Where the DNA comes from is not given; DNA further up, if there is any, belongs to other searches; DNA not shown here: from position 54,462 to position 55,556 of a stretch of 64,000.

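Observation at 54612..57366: MJ0400-type class I aldolase plus Zn alcohol dehydrogenase beside mtnP and mtnA: possible DHAP-shunt-like salvage of MTA and 5'-deoxyadenosine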

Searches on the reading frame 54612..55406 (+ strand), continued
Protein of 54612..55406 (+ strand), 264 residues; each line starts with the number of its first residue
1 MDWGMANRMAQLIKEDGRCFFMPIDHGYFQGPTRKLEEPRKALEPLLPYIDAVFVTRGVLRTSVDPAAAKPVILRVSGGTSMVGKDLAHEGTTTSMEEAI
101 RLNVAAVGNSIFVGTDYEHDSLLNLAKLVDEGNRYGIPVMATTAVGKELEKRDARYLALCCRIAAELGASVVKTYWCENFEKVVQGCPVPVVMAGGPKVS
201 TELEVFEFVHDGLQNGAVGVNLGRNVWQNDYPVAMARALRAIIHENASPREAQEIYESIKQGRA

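Call 29: search_solved_structures(query=window:54612-55406:+, max_evalue=0.00001, show_alignments=5)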
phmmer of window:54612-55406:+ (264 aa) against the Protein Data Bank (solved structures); distinct sequences matched with E-value up to 0.00001: 7.
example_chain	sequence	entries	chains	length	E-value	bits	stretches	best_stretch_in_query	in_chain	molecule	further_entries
3gkf_O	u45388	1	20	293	5.1e-74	251.9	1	1-261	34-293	Aldolase lsrF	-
3glc_A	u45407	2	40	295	5.2e-74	251.9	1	1-261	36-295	Aldolase lsrF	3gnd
4p2v_A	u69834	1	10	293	3.5e-73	249.2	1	1-261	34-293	Uncharacterized aldolase LsrF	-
2qjg_A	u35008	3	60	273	3.1e-40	141.2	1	14-253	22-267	Putative aldolase MJ0400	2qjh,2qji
1w8s_A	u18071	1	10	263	1e-25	93.6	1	8-245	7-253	FRUCTOSE-BISPHOSPHATE ALDOLASE CLASS I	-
1ojx_A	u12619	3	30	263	1.2e-25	93.4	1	8-245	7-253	FRUCTOSE-BISPHOSPHATE ALDOLASE CLASS I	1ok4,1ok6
2yce_A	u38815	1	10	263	3.2e-25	92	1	8-245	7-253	FRUCTOSE-BISPHOSPHATE ALDOLASE CLASS 1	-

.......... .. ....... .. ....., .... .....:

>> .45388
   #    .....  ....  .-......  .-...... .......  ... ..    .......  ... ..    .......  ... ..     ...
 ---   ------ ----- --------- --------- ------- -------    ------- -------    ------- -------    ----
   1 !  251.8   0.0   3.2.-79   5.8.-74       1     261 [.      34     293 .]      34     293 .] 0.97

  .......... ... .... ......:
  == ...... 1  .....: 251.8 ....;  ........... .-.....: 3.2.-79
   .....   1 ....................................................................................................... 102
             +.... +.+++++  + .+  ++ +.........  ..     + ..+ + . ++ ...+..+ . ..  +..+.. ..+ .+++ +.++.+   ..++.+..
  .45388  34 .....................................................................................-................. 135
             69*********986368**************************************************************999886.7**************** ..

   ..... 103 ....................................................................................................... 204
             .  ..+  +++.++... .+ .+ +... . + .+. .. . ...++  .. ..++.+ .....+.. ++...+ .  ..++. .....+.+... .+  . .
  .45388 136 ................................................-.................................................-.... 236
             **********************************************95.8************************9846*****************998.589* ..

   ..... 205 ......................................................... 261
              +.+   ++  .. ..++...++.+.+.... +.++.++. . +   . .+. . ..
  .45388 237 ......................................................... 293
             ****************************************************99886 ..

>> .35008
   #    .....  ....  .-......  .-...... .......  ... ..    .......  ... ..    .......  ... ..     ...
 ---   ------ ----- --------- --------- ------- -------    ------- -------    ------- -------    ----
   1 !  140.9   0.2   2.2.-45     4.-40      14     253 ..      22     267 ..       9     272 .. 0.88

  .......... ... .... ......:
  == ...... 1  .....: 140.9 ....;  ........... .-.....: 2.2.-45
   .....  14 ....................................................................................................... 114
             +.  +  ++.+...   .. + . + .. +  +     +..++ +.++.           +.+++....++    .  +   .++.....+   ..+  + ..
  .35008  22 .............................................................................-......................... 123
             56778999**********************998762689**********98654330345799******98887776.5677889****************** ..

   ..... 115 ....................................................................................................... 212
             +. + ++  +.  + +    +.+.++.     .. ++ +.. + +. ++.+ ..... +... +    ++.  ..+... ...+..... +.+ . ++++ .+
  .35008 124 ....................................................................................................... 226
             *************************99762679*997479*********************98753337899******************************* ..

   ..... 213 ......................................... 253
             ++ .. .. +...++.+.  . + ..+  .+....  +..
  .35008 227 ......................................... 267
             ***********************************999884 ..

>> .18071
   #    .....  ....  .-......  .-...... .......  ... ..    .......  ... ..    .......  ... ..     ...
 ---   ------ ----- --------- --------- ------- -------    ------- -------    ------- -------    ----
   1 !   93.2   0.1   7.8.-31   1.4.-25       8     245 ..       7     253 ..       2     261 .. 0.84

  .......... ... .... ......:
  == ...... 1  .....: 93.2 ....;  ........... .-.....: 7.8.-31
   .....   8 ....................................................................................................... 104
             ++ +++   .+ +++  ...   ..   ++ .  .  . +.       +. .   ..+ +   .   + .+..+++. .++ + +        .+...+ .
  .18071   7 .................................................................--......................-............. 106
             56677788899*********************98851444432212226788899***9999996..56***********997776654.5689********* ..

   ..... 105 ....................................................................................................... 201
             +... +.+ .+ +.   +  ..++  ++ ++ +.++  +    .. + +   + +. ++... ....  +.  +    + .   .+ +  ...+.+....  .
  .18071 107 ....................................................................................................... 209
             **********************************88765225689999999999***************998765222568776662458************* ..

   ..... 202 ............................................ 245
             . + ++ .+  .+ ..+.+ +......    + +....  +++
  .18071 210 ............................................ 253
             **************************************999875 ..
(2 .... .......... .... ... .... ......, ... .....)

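Call 33: search_protein_families(library=pfam, proteins=[L037:3371-4132:-, L068:2366-3874:-, L060:305-958:+, L060:952-2097:-, L079:747-1826:-, L006:2579-3526:-, L028:675-2120:-, L034:6682-7200:-, L054:5957-6415:+, L053:15101-15619:-], max_evalue=0.00001)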
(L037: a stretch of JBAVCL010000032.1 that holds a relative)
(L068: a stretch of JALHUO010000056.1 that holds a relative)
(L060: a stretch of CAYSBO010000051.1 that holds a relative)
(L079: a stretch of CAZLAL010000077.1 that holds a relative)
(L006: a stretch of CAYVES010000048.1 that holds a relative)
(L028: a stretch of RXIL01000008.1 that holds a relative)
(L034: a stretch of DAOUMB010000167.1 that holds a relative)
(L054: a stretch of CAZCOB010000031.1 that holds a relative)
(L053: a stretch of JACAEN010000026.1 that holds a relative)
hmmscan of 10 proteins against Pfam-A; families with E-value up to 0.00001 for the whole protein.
L037:3371-4132:- (253 aa): 4 families
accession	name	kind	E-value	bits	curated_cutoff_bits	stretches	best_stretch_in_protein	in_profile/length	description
PF13561.12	adh_short_C2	-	1.9e-54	185.2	27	1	26-249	11-235/236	Enoyl-(Acyl carrier protein) reductase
PF00106.31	adh_short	-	4.5e-47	160.5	26.6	1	12-203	1-192/195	short chain dehydrogenase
PF08659.16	KR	-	3.7e-07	30.7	22.6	1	15-191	5-176/180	KR domain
PF23441.1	SDR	-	4.5e-06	26.7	27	1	48-202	45-204/258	SDR-like rossmann domain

L068:2366-3874:- (502 aa): 2 families
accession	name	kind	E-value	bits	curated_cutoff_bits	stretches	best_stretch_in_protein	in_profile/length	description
PF01409.25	tRNA-synt_2d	-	5.8e-46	157.4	19.8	1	100-338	3-242/246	tRNA synthetases class II core domain (F)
PF17759.6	tRNA_synthFbeta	-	7.5e-08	32.5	22.4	0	176-309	72-208/214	Phenylalanyl tRNA synthetase beta chain CLM domain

L060:305-958:+ (217 aa): 4 families
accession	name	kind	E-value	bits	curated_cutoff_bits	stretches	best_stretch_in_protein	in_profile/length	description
PF00583.31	Acetyltransf_1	-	1.1e-14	55.1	20.7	1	89-164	38-116/116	Acetyltransferase (GNAT) family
PF13508.13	Acetyltransf_7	-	6.8e-10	39.6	27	1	95-166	14-84/84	Acetyltransferase (GNAT) domain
PF13673.13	Acetyltransf_10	-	3.2e-09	37.3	23.6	1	100-171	44-114/128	Acetyltransferase (GNAT) domain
PF08445.16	FR47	-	1.5e-06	28.5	22.1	1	108-167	22-80/86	FR47-like protein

L060:952-2097:- (381 aa): 3 families
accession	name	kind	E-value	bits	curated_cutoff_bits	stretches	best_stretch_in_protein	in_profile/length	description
PF05889.19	SepSecS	-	3.9e-37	128.3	21.1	1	116-347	111-344/389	O-phosphoseryl-tRNA(Sec) selenium transferase, SepSecS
PF00266.25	Aminotran_5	-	1.7e-14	54.1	21.5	1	87-236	66-218/371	Aminotransferase class-V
PF00155.27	Aminotran_1_2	-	6.9e-10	39.1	19.7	1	85-239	69-241/361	Aminotransferase class I and II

L079:747-1826:- (359 aa): 3 families
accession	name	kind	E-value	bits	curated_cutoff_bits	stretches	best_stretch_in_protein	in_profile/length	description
PF12698.13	ABC2_membrane_3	-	8.6e-45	153.8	31.6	1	23-350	6-346/347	ABC-2 family transporter protein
PF01061.29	ABC2_membrane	-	2.3e-22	80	26.9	1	164-323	51-210/211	ABC-2 type transporter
PF12679.13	ABC2_membrane_2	-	4.6e-14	52.8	27.2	1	4-355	1-280/283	ABC-2 family transporter protein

L006:2579-3526:- (315 aa): 1 family
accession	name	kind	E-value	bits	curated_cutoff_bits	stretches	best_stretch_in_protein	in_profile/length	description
PF00698.26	Acyl_transf_1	-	2.8e-41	142.5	32.7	1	14-296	2-281/319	Acyl transferase domain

L028:675-2120:- (481 aa): 3 families
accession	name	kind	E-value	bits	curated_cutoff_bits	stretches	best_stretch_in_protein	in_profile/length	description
PF13607.11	Succ_CoA_lig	-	2.9e-45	153.8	27.4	1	158-293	2-137/138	Succinyl-CoA ligase like flavodoxin domain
PF13380.12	CoA_binding_2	-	8.5e-27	94.4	22.8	1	15-143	1-116/116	CoA binding domain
PF02629.25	CoA_binding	-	3.6e-09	37.7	22.3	1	14-103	3-95/97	CoA binding domain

L034:6682-7200:- (172 aa): 1 family
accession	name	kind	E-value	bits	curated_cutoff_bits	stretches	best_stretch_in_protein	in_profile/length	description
PF02464.23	CinA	-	3.9e-50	169.9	23.5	1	21-161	15-155/155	Competence-damaged protein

L054:5957-6415:+ (152 aa): 1 family
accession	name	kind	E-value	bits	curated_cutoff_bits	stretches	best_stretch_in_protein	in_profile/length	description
PF01475.25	FUR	-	6.6e-34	117.1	23.1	1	16-128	1-114/121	Ferric uptake regulator family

L053:15101-15619:- (172 aa): 1 family
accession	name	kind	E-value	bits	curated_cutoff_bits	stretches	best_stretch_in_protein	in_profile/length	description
PF03266.21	NTPase_1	-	4.9e-48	163.6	23.9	1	5-166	2-168/168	NTPase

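Call 34: search_protein_families(library=pfam, proteins=[L084:5562-6272:+, L063:17300-17851:-, L036:1746-2090:+, L038:11359-11868:-, L031:7314-7817:+, L031:3381-4568:-, L035:19367-20563:-, L044:187-1518:+, L039:8494-10380:-, L029:10861-12498:+], max_evalue=0.00001)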
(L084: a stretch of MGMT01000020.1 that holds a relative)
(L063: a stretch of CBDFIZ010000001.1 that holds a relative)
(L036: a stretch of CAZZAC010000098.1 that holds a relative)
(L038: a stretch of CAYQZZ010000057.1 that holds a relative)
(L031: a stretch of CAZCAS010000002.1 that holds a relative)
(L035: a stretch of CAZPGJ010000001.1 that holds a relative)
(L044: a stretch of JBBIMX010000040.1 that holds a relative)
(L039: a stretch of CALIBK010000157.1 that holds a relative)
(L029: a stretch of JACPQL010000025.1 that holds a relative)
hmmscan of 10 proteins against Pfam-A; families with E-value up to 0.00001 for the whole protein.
L084:5562-6272:+ (236 aa): 1 family
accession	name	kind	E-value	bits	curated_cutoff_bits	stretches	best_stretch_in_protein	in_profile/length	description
PF00156.33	Pribosyltran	-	4.4e-19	68.8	26.3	1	12-189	10-145/158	Phosphoribosyl transferase domain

L063:17300-17851:- (183 aa): 1 family
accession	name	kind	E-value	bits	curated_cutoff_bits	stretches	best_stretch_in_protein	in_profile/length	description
PF00156.33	Pribosyltran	-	3.8e-18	65.7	26.3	1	40-161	6-124/158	Phosphoribosyl transferase domain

L036:1746-2090:+ (114 aa): 0 families

L038:11359-11868:- (169 aa): 1 family
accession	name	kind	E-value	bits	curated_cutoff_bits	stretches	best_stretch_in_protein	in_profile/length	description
PF02620.22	YceD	-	9.9e-32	109.9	33.2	1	51-168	1-118/119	Large ribosomal RNA subunit accumulation protein YceD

L031:7314-7817:+ (167 aa): 2 families
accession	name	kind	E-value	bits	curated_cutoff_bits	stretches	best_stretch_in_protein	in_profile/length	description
PF02915.23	Rubrerythrin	-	1.3e-25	90.8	22.8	1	6-120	1-136/137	Rubrerythrin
PF21349.2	RUBY_RBDX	-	1.1e-09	38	26.5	1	136-164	1-30/30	Rubrerythrin, rubredoxin-like domain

L031:3381-4568:- (395 aa): 2 families
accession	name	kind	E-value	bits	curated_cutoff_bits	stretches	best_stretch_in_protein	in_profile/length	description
PF00266.25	Aminotran_5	-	6.8e-77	259.4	21.5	1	4-366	1-371/371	Aminotransferase class-V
PF01212.27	Beta_elim_lyase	-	4.4e-08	33.2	27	1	52-177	39-169/288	Beta-eliminating lyase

L035:19367-20563:- (398 aa): 3 families
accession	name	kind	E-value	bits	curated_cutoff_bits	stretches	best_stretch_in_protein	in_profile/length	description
PF00108.29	Thiolase_N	-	1e-59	202.5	26.4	1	5-267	2-259/260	Thiolase, N-terminal domain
PF02803.24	Thiolase_C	-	2.4e-46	156.8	27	1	275-397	1-123/123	Thiolase, C-terminal domain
PF22691.2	Thiolase_C_1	-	1.5e-06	28.4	28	0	299-338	21-60/144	Thiolase C-terminal domain-like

L044:187-1518:+ (443 aa): 2 families
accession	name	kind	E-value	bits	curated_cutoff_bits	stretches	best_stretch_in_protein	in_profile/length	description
PF00120.29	Gln-synt_C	-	4.5e-130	434.1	24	1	106-439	2-344/344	Glutamine synthetase, catalytic domain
PF03951.24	Gln-synt_N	-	4.1e-29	100.5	33.4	1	17-99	1-82/82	Glutamine synthetase, beta-Grasp domain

L039:8494-10380:- (628 aa): 6 families
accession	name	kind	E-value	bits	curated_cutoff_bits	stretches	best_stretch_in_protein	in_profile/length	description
PF01134.28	GIDA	-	9.8e-169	561.9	22.1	1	13-403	1-391/391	Glucose inhibited division protein A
PF21680.2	GIDA_C_1st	-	2.3e-26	92.8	24.7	1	464-558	1-95/96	tRNA modifying enzyme MnmG/GidA C-terminal helical domain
PF13932.14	SAM_GIDA_C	-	3.7e-24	84.7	27.1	1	563-619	1-57/57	tRNA modifying enzyme MnmG/GidA C-terminal helical bundle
PF12831.13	FAD_oxidored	-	2.4e-08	34.1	27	1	13-152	1-134/416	FAD dependent oxidoreductase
PF07992.20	Pyr_redox_2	-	4e-06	26.9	26.1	1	12-162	1-109/291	Pyridine nucleotide-disulphide oxidoreductase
PF00890.30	FAD_binding_2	-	9.7e-06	25.5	20.4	0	13-44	1-32/414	FAD binding domain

L029:10861-12498:+ (545 aa): 5 families
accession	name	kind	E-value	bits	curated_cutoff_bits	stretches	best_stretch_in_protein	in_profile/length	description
PF00890.30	FAD_binding_2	-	3.3e-42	145.6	20.4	1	59-518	1-411/414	FAD binding domain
PF03486.20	HI0933_like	-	1.6e-10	41.3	50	0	206-531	111-242/244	HI0933-like protein Rossmann domain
PF01266.30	DAO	-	5e-10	39.9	27.9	1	59-289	1-229/353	FAD dependent oxidoreductase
PF07992.20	Pyr_redox_2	-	4.8e-07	29.9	26.1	0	58-102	1-44/291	Pyridine nucleotide-disulphide oxidoreductase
PF12831.13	FAD_oxidored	-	8.1e-07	29.1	27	1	59-258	1-141/416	FAD dependent oxidoreductase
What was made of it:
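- In one locus an FAD oxidoreductase takes the partner's place, an unlikely aldehyde reductase (call 34).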
